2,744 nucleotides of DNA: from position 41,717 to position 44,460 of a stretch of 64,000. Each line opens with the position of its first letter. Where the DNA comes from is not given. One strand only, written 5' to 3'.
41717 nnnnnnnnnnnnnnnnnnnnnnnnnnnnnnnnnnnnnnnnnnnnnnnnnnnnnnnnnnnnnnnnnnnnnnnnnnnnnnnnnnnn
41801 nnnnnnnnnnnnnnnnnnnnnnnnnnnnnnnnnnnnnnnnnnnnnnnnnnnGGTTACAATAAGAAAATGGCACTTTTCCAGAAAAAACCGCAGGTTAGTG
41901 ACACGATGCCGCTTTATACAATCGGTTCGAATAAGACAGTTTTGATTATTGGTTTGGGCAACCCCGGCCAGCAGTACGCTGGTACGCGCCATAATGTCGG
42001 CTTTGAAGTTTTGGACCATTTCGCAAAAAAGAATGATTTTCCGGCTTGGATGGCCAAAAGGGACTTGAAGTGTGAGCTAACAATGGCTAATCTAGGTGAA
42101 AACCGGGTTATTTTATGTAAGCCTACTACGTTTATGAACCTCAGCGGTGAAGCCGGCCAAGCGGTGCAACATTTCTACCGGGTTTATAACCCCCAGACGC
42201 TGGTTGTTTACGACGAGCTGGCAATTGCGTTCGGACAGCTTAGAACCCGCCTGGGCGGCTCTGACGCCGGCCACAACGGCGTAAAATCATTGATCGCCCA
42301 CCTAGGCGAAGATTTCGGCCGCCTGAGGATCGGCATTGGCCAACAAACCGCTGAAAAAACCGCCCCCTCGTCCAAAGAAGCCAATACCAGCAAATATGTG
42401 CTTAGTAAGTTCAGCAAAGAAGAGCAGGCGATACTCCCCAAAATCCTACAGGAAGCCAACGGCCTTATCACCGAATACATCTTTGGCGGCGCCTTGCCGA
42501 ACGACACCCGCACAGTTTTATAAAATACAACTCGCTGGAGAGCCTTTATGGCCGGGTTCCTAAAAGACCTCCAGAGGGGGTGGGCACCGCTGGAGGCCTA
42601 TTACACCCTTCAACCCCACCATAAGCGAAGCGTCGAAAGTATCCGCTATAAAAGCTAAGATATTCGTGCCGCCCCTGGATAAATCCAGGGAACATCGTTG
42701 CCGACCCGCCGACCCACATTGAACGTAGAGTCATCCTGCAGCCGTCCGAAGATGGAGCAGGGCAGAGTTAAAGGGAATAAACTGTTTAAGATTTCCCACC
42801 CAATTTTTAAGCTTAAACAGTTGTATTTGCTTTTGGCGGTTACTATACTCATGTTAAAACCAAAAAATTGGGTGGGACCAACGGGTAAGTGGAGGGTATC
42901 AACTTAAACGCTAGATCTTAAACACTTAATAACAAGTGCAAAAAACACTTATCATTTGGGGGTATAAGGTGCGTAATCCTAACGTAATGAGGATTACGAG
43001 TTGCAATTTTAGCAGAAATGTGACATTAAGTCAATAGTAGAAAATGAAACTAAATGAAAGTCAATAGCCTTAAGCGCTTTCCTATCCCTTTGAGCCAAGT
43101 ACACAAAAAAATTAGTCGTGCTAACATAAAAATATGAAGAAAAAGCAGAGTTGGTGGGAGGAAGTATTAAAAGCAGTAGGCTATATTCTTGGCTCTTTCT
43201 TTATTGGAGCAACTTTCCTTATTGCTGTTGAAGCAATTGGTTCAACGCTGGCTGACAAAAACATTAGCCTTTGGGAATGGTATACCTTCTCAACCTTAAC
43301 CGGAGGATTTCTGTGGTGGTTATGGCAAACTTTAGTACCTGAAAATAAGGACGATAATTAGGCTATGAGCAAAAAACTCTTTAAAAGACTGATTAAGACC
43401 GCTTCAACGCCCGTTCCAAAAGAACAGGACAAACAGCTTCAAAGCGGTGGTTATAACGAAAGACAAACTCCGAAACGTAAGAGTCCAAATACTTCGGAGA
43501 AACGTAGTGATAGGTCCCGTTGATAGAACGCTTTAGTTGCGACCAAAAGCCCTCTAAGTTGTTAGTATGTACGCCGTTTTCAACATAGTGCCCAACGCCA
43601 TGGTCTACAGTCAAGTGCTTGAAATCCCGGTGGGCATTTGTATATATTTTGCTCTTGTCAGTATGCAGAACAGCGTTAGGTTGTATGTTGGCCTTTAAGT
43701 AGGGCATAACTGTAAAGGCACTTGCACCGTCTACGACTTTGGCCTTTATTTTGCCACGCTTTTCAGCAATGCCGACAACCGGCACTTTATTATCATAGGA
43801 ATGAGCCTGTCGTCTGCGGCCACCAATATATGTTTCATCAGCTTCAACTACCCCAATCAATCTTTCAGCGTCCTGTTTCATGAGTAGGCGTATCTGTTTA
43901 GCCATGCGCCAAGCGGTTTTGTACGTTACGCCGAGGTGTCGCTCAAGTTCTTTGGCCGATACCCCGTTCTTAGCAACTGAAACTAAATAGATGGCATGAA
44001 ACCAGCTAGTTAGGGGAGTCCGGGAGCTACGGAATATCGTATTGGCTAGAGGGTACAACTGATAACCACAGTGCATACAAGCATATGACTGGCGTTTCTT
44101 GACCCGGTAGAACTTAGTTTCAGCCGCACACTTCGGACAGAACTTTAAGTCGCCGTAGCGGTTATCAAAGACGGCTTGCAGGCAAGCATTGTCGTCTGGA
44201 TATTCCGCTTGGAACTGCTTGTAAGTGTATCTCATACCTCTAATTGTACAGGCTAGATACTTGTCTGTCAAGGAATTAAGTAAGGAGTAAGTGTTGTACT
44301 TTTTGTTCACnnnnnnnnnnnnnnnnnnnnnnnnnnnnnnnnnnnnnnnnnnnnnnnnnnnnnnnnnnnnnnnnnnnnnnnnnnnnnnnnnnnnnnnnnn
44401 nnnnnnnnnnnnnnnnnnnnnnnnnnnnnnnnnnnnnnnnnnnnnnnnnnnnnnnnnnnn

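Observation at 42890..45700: IS1595-family element with 11-bp terminal inverted repeats carrying a translationally coupled 431-aa HTH passenger gene, inserted against the dprA start codon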

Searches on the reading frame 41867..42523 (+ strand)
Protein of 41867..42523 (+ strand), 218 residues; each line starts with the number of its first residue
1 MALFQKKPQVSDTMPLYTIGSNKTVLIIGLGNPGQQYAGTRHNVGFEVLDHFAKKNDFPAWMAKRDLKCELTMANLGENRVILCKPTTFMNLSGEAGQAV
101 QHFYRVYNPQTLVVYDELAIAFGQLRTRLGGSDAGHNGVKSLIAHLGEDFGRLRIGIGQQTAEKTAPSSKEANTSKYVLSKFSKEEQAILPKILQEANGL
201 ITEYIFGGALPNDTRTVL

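Call 5: search_protein_families(library=pfam, proteins=[window:41867-42523:+], max_evalue=0.1)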
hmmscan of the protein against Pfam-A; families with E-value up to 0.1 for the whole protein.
window:41867-42523:+ (218 aa): 2 families
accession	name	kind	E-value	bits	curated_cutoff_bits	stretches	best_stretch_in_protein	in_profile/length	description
PF01195.25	Pept_tRNA_hydro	-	2.2e-56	191.1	27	1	26-206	1-172/183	Peptidyl-tRNA hydrolase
PF02826.25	2-Hacid_dh_C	-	0.062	13.1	25.1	1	21-51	35-65/178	D-isomer specific 2-hydroxyacid dehydrogenase, NAD binding domain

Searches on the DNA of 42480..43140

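Call 68: search_rna_families(source=window, start=42480, end=43140, threshold=evalue, max_evalue=5, show_alignments=2)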
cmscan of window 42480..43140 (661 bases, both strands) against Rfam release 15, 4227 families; matches with E-value up to 5: 2.
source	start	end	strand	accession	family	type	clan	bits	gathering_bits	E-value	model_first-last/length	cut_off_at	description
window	42793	42876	-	RF04127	MIR8007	Gene; miRNA;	-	20.2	195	0.2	1-226/226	no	MIR8007 microRNA precursor family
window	42546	42599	-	RF01768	flavi_FSE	Cis-reg; frameshift_element;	-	15.1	43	0.84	1-62/62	no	ribosomal frameshift site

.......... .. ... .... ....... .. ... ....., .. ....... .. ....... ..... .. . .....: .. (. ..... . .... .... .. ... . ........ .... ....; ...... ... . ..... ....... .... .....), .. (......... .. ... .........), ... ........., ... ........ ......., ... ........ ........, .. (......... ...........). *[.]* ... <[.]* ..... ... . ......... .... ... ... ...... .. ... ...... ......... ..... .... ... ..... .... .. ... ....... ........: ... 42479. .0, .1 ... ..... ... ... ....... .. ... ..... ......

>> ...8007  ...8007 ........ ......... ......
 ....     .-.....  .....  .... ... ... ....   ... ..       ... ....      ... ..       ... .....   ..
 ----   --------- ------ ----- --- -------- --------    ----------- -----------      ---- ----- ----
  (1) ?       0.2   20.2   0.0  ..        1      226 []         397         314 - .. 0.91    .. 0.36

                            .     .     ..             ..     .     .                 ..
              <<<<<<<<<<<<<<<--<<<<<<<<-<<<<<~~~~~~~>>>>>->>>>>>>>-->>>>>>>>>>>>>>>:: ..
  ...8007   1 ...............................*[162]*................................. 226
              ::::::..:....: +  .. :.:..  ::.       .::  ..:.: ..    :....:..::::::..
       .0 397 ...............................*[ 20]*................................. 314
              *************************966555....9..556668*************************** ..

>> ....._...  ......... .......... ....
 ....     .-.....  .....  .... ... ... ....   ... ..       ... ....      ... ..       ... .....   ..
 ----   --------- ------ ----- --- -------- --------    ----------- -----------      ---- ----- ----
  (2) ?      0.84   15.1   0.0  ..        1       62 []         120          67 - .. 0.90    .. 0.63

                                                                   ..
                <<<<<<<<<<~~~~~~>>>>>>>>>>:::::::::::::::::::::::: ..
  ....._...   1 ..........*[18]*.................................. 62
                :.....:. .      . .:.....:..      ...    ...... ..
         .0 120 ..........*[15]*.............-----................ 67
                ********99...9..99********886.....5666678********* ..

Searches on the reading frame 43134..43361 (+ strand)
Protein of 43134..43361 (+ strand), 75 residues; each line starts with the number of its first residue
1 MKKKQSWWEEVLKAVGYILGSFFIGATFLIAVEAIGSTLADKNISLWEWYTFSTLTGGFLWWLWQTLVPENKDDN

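Call 5: search_protein_families(library=pfam, proteins=[window:43134-43361:+], max_evalue=0.1)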
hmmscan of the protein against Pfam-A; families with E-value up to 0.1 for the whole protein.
window:43134-43361:+ (75 aa): 0 families

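Call 13: search_protein_families(library=phrogs, proteins=[window:43134-43361:+], max_evalue=0.1)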
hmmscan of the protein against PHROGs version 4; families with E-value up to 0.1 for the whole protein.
window:43134-43361:+ (75 aa): 0 families

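Call 51: search_protein_families(library=ncbifam, proteins=[window:43134-43361:+], max_evalue=0.1)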
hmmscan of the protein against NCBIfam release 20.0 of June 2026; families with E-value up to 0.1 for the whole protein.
window:43134-43361:+ (75 aa): 0 families

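Call 78: search_protein_families(library=padloc, proteins=[window:43134-43361:+], max_evalue=0.1)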
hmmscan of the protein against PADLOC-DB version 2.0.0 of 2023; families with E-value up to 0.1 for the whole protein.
window:43134-43361:+ (75 aa): 0 families

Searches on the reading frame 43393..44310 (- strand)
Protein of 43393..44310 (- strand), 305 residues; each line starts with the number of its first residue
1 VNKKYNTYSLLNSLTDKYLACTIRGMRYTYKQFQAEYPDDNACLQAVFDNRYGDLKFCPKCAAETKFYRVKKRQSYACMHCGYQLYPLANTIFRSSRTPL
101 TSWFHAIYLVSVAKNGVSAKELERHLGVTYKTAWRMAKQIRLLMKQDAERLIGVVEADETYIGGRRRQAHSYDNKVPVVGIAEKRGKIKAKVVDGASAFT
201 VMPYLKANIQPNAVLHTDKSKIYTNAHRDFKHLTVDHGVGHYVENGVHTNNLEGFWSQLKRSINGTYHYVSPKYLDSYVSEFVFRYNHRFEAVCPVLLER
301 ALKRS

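Call 5: search_protein_families(library=pfam, proteins=[window:43393-44310:-], max_evalue=0.1)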
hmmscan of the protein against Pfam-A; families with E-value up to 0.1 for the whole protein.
window:43393-44310:- (305 aa): 7 families
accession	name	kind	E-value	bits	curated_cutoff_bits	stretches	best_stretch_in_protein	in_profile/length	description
PF12762.13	DDE_Tnp_IS1595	-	1.3e-36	126.3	27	1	151-287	2-153/153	ISXO2-like transposase domain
PF12760.12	Zn_ribbon_IS1595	-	1.6e-09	38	25.4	1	38-84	1-46/46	Transposase zinc-ribbon domain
PF08274.17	Zn_Ribbon_YjdM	-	0.007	16.8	30.8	1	58-84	5-28/30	PhnA Zinc-Ribbon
PF08279.18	HTH_11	-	0.024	15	25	1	107-141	6-40/55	HTH domain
PF12773.13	DZR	-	0.041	14.5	27.3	1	54-87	11-36/45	Double zinc ribbon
PF14354.12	Lar_restr_allev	-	0.05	14.3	28.6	1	54-83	2-33/58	Restriction alleviation protein Lar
PF25208.1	DUF7838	-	0.086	13.2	28.5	0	58-85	9-43/55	Domain of unknown function (DUF7838)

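Call 37: find_homologous_proteins(query=window:43396-44235:-, max_evalue=1e-40)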
Query window:43396-44235:- (280 aa): 6992 proteins with E <= 1e-40 among 8000 candidates; the best 120 are listed.
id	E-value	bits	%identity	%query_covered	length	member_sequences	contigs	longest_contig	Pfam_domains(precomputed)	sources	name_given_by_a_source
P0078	1.7e-190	649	100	100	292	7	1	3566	PF12760.13,PF12762.14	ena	-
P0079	2.2e-155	534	81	99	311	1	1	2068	PF12760.13,PF12762.14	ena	-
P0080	9.4e-150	516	78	100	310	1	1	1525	PF12760.13,PF12762.14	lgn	-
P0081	5.1e-149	513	79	99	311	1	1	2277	PF12760.13,PF12762.14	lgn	-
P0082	4.8e-148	510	79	99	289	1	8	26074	PF12760.13,PF12762.14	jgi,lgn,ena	-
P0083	1.1e-139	483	74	99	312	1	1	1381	PF12760.13,PF12762.14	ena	-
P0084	1.4e-139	483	73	100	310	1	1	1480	PF12760.13,PF12762.14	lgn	-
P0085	4.6e-138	478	74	99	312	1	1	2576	PF12760.13,PF12762.14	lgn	-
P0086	1.4e-134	466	70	100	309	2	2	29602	PF12760.13,PF12762.14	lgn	-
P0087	9.6e-130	450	70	99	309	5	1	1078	PF12760.13,PF12762.14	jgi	-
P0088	2.2e-129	449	69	99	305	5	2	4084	PF12760.13,PF12762.14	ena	-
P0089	4.4e-129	448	71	99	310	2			PF12760.13,PF12762.14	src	-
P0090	7.6e-129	447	71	99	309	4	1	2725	PF12760.13,PF12762.14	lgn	-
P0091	1.2e-128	447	73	99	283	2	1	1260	PF12760.13,PF12762.14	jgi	-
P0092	2.4e-128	446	69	99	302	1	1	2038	PF12760.13,PF12762.14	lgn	-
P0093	1.0e-127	444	69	99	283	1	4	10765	PF12760.13,PF12762.14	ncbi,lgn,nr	ncbi:IS1595 family transposase [Candidatus Saccharibacteria bacterium]|nr:IS1595 family transposase 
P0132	2.0e-117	410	63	99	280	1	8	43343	PF12760.13,PF12762.14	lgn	-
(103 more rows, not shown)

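Call 38: find_encoding_contigs(protein=P0082, flank=4000, max_places=10)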
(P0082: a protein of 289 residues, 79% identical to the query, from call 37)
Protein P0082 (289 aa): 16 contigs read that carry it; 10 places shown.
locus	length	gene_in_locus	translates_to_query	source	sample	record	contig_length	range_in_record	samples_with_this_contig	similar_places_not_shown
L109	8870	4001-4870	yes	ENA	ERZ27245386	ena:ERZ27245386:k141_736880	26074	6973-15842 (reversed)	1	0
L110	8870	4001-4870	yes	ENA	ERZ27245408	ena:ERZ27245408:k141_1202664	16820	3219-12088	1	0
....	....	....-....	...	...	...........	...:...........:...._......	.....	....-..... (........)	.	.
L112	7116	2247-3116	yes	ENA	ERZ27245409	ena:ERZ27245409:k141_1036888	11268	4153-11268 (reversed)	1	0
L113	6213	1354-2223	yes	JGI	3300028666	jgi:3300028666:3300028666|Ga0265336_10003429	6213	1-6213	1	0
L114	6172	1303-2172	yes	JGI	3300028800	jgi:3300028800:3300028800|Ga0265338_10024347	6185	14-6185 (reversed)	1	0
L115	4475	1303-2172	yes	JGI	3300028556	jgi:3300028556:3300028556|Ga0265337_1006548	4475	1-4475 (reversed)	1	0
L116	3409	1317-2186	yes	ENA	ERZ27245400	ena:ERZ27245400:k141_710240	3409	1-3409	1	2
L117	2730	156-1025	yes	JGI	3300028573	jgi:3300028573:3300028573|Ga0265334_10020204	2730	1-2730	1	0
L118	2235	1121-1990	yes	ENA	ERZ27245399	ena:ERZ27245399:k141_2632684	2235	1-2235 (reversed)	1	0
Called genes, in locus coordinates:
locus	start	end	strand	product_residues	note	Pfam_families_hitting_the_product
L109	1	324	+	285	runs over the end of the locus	PF00072:Response_reg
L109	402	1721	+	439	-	PF00009:GTP_EFTU, PF01926:MMR_HSR1, PF02421:FeoB_N, PF04548:AIG1 (weak), PF03193:RsgA_GTPase, PF01926:MMR_HSR1, PF02421:FeoB_N, PF14714:KH_dom-like, +3 more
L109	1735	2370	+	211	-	PF01195:Pept_tRNA_hydro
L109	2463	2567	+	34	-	-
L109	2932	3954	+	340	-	PF10546:P63C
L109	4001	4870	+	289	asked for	PF12760:Zn_ribbon_IS1595, PF12762:DDE_Tnp_IS1595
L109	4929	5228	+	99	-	-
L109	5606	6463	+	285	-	PF02481:DNA_processg_A, PF18306:LDcluster4, PF17782:WHD_DprA (weak)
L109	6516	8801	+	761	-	PF01751:Toprim, PF01131:Topoisom_bac, PF13368:Toprim_C_rpt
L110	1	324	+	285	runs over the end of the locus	PF00072:Response_reg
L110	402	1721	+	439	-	PF00009:GTP_EFTU, PF01926:MMR_HSR1, PF02421:FeoB_N, PF04548:AIG1 (weak), PF03193:RsgA_GTPase, PF01926:MMR_HSR1, PF02421:FeoB_N, PF14714:KH_dom-like, +3 more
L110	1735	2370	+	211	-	PF01195:Pept_tRNA_hydro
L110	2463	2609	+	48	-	-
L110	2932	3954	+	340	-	PF10546:P63C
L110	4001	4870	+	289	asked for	PF12760:Zn_ribbon_IS1595, PF12762:DDE_Tnp_IS1595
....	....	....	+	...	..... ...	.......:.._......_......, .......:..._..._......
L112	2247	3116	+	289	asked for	PF12760:Zn_ribbon_IS1595, PF12762:DDE_Tnp_IS1595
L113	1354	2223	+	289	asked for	PF12760:Zn_ribbon_IS1595, PF12762:DDE_Tnp_IS1595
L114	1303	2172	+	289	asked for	PF12760:Zn_ribbon_IS1595, PF12762:DDE_Tnp_IS1595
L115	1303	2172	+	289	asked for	PF12760:Zn_ribbon_IS1595, PF12762:DDE_Tnp_IS1595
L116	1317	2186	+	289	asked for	PF12760:Zn_ribbon_IS1595, PF12762:DDE_Tnp_IS1595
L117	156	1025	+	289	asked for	PF12760:Zn_ribbon_IS1595, PF12762:DDE_Tnp_IS1595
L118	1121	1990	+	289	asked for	PF12760:Zn_ribbon_IS1595, PF12762:DDE_Tnp_IS1595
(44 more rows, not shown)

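Call 51: search_protein_families(library=ncbifam, proteins=[window:43396-44235:-], max_evalue=0.1)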
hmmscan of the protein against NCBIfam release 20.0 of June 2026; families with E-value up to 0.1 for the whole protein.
window:43396-44235:- (280 aa): 9 families
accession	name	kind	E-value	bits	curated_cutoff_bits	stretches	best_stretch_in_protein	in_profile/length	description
NF033547.1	transpos_IS1595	equivalog_domain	2.8e-58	197.3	75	1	70-264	1-215/215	IS1595 family transposase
NF033558.1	transpos_IS1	equivalog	3.8e-06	27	100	1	33-219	1-183/199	IS1 family transposase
NF033587.1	transpos_IS6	equivalog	1.3e-05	25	125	1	172-264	109-201/202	IS6 family transposase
NF048019.1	IS256_Zn_var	equivalog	0.0012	18.1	150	0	41-138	10-98/304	IS256 family transposase, variant Zn-binding type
NF047723.1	TransFacS4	equivalog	0.0015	19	120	1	30-70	1-37/90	transcription factor S4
NF038384.1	zinc_YnfU_fam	subfamily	0.01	15.4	36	1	33-58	19-46/52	YnfU family zinc-binding protein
NF050000.1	IS1_IS1595_Zn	domain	0.018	15.6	28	0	33-59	1-30/34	IS1/IS1595 family N-terminal zinc-binding domain-containing protein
NF011481.0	PRK14890.1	equivalog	0.078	13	61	0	11-59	8-59/61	putative Zn-ribbon RNA-binding protein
NF040595.1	HTH_Cbp1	equivalog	0.088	12.7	140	0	84-119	55-90/135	CRISPR DNA repeat-binding protein Cbp1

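Call 62: find_encoding_contigs(protein=P0132, flank=3500, max_places=8)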
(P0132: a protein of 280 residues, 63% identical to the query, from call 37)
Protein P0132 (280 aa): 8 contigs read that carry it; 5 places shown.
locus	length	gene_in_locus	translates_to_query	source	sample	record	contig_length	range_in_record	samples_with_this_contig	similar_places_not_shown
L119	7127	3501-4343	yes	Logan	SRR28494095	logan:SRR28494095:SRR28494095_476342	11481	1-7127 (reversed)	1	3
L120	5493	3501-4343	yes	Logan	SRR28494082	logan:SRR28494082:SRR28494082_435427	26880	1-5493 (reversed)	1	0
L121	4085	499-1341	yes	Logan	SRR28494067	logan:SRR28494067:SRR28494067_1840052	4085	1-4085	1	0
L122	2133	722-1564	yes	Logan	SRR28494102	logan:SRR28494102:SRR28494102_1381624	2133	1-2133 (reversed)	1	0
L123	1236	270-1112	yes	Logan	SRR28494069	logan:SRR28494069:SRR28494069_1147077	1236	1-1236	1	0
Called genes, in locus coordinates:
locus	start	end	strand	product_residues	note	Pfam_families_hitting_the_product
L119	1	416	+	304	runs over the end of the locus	-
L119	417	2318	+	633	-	-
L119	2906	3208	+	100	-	-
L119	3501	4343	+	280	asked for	PF12760:Zn_ribbon_IS1595, PF12762:DDE_Tnp_IS1595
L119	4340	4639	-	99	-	-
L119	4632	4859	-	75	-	-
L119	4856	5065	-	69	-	-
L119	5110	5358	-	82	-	-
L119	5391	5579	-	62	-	-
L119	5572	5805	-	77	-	-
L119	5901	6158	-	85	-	-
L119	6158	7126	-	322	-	?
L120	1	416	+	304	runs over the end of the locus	-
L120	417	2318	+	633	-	-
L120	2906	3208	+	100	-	-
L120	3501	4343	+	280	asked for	PF12760:Zn_ribbon_IS1595, PF12762:DDE_Tnp_IS1595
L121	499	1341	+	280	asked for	PF12760:Zn_ribbon_IS1595, PF12762:DDE_Tnp_IS1595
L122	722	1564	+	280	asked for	PF12760:Zn_ribbon_IS1595, PF12762:DDE_Tnp_IS1595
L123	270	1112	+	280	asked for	PF12760:Zn_ribbon_IS1595, PF12762:DDE_Tnp_IS1595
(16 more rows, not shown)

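Call 63: find_encoding_contigs(protein=P0093, flank=3500, max_places=5)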
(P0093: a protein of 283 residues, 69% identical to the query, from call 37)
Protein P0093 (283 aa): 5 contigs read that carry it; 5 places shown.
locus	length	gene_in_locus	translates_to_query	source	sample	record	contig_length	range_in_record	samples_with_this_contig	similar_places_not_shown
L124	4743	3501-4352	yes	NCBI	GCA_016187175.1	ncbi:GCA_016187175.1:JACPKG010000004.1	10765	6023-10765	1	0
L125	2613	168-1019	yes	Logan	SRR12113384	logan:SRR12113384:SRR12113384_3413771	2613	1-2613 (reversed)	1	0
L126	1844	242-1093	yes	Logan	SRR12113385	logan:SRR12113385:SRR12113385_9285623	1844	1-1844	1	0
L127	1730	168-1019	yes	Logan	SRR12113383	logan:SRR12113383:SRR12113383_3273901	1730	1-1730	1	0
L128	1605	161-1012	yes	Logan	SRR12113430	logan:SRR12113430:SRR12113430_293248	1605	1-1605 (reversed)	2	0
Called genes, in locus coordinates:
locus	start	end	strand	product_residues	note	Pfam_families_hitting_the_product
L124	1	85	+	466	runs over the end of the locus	PF02844:GARS_N, PF01071:GARS_A, PF02786:CPSase_L_D2 (faint), PF07478:Dala_Dala_lig_C (weak), PF02843:GARS_C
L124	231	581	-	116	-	PF00453:Ribosomal_L20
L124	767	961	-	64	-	PF01632:Ribosomal_L35p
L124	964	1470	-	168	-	PF05198:IF3_N, PF00707:IF3_C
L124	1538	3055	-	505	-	PF05362:Lon_C, PF13541:ChlI, PF00493:MCM (faint), PF00158:Sigma54_activat (weak), PF01078:Mg_chelatase, PF00004:AAA (weak), PF07728:AAA_5, PF13335:Mg_chelatase_C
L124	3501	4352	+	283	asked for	PF12760:Zn_ribbon_IS1595, PF12762:DDE_Tnp_IS1595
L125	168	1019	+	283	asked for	PF12760:Zn_ribbon_IS1595, PF12762:DDE_Tnp_IS1595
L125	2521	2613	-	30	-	?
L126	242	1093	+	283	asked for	PF12760:Zn_ribbon_IS1595, PF12762:DDE_Tnp_IS1595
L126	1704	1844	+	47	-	?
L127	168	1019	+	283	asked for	PF12760:Zn_ribbon_IS1595, PF12762:DDE_Tnp_IS1595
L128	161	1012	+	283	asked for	PF12760:Zn_ribbon_IS1595, PF12762:DDE_Tnp_IS1595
